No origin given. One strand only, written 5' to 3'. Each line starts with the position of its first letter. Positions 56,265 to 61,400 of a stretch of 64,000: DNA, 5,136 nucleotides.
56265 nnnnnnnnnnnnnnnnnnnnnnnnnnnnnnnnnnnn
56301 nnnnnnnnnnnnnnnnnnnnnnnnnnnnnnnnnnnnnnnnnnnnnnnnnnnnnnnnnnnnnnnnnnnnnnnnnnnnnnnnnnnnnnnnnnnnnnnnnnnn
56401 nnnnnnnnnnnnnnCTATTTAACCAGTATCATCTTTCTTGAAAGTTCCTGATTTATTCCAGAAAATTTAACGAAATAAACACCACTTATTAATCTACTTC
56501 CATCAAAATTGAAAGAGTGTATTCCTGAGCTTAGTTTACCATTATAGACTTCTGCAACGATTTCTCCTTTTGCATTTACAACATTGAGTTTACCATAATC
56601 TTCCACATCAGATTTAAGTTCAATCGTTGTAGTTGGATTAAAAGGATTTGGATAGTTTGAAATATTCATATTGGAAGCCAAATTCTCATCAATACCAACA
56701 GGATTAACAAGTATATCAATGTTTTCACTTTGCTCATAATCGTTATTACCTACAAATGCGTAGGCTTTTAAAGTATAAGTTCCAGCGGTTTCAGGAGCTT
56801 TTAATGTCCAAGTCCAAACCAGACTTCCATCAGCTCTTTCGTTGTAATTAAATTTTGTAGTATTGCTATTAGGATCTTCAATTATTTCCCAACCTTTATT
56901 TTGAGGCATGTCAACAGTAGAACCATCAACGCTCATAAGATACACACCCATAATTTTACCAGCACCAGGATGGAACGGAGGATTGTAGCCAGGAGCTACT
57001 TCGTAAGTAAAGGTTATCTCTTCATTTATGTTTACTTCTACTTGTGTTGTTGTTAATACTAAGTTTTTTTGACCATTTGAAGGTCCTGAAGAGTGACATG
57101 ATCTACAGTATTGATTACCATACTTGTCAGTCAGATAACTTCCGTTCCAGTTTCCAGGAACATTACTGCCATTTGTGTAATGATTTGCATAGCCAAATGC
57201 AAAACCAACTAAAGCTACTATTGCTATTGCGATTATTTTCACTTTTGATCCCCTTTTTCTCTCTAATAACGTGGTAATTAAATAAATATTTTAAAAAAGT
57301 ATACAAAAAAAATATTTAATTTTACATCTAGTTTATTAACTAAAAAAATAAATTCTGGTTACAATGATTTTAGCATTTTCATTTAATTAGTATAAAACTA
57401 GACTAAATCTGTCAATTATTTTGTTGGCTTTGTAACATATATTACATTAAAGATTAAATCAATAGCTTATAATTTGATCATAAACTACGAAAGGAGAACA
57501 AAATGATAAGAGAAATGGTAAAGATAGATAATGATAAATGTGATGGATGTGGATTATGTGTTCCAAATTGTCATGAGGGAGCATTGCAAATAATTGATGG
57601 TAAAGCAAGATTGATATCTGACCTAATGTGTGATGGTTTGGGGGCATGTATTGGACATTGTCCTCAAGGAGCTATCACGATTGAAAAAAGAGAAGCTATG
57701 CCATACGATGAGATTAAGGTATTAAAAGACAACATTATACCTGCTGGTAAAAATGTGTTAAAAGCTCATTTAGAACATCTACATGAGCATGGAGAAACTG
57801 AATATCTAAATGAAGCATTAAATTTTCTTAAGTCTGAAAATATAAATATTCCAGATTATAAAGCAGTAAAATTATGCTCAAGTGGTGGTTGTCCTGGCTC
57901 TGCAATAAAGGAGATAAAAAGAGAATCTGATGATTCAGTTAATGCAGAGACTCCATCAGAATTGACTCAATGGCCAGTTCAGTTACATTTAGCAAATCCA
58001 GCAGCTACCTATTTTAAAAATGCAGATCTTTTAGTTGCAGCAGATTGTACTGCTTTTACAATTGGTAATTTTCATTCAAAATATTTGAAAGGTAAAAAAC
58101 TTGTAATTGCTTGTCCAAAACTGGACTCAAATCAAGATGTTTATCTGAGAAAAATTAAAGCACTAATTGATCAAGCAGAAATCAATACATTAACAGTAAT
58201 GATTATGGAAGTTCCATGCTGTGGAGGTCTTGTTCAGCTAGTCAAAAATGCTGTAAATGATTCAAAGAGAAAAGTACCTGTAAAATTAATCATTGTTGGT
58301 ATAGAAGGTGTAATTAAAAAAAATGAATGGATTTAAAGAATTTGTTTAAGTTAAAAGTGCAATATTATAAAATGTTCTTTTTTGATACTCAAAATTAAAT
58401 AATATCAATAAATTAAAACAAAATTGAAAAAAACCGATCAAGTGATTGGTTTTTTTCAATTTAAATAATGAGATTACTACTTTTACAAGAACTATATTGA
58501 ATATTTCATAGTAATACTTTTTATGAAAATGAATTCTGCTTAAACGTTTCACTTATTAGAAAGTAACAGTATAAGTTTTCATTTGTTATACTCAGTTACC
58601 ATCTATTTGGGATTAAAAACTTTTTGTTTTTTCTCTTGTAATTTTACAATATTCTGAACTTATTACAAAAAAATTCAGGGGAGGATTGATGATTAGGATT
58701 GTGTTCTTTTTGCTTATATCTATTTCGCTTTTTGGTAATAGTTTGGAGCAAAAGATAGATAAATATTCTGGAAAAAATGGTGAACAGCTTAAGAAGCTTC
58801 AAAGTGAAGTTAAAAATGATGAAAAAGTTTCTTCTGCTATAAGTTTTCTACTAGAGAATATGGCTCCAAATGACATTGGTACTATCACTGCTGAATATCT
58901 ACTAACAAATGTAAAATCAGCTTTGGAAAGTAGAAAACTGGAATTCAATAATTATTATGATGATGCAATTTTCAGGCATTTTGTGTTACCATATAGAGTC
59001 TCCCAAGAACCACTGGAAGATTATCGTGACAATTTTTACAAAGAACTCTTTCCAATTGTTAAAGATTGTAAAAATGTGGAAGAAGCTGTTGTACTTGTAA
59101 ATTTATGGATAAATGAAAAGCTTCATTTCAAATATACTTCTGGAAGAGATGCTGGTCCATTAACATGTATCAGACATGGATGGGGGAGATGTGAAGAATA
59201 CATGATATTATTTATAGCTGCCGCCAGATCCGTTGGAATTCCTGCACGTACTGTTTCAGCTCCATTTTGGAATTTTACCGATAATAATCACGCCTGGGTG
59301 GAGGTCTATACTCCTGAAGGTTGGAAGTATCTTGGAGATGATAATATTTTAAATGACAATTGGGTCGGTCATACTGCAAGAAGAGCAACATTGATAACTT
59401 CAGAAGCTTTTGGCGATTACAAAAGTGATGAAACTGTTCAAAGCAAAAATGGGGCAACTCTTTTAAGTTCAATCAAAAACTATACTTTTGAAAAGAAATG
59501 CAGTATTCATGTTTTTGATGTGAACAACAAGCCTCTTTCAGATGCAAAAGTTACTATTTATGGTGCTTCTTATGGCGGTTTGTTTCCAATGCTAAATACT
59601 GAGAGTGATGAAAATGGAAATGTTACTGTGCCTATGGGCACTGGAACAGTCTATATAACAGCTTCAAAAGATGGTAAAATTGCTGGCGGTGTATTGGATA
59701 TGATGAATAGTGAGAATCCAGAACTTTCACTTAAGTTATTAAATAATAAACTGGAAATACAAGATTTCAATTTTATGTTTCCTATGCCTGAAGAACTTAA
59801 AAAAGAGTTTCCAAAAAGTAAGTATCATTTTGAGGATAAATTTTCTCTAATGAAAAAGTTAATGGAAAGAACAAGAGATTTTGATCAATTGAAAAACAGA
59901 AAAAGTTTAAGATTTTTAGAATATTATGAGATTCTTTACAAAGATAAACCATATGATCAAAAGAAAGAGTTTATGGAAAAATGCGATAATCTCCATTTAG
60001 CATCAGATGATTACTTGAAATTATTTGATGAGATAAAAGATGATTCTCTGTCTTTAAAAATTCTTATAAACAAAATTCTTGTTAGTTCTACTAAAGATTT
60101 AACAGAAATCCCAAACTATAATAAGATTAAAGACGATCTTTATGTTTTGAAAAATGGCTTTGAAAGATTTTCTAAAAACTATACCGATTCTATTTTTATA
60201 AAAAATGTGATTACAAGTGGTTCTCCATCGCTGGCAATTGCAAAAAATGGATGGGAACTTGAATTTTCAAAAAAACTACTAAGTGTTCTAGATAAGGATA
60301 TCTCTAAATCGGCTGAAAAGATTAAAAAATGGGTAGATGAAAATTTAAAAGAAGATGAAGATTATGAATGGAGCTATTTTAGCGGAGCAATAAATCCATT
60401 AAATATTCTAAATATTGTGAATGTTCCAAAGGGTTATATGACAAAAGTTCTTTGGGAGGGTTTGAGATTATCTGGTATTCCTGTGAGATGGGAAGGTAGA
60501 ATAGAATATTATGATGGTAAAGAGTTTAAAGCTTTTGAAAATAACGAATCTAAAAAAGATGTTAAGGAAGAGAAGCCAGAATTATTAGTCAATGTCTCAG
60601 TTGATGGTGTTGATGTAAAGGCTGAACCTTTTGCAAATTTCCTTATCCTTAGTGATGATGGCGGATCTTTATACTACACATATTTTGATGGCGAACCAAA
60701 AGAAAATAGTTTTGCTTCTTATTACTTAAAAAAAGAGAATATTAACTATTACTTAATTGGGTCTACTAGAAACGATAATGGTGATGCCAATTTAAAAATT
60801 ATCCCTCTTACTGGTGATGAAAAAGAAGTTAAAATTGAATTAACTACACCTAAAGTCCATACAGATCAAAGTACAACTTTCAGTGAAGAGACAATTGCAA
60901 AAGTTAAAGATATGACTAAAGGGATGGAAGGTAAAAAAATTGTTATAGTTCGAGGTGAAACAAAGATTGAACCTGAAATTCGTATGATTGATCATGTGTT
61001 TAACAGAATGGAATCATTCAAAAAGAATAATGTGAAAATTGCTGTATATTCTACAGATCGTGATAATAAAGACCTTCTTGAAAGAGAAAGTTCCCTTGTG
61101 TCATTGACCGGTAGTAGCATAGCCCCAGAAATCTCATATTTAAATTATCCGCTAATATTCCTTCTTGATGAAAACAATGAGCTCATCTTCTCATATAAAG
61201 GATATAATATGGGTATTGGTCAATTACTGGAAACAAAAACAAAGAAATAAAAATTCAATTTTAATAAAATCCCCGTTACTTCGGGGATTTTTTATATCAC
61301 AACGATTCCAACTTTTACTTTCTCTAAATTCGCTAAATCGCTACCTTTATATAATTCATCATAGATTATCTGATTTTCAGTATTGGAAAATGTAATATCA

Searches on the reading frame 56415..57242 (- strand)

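Call 39: search_protein_families(library=pfam, proteins=[window:56415-57242:-], max_evalue=0.00001)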
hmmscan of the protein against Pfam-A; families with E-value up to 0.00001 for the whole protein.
window:56415-57242:- (275 aa): 2 families
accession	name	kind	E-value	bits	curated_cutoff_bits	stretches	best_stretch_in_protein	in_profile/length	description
PF18962.6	Por_Secre_tail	-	9.3e-10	39.1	27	1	197-272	2-74/75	Secretion system C-terminal sorting domain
PF13860.13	FlgD_ig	-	4e-07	30.4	27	0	206-260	13-73/79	FlgD Ig-like domain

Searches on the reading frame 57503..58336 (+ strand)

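Call 39: search_protein_families(library=pfam, proteins=[window:57503-58336:+], max_evalue=0.00001)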
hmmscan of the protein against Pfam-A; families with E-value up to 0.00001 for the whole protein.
window:57503-58336:+ (277 aa): 5 families
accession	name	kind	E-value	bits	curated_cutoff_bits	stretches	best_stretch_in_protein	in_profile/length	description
PF00037.32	Fer4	-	9.7e-08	32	21.1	0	6-27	1-22/24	4Fe-4S binding domain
PF13237.11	Fer4_10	-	2.5e-07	31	25.5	1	6-54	2-53/53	4Fe-4S dicluster domain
PF12837.12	Fer4_6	-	1.2e-06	28.6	25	1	6-28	2-24/24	4Fe-4S binding domain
PF12838.12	Fer4_7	-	4.2e-06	27.6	27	0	12-57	1-52/52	4Fe-4S dicluster domain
PF13187.11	Fer4_9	-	8.6e-06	26.1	27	1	12-58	1-52/52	4Fe-4S dicluster domain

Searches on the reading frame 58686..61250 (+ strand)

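Call 39: search_protein_families(library=pfam, proteins=[window:58686-61250:+], max_evalue=0.00001)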
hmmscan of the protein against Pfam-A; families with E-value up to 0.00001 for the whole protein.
window:58686-61250:+ (854 aa): 1 family
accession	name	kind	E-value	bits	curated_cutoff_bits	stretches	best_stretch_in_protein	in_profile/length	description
PF01841.26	Transglut_core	-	1.5e-19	70.7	23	1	124-213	7-103/108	Transglutaminase-like superfamily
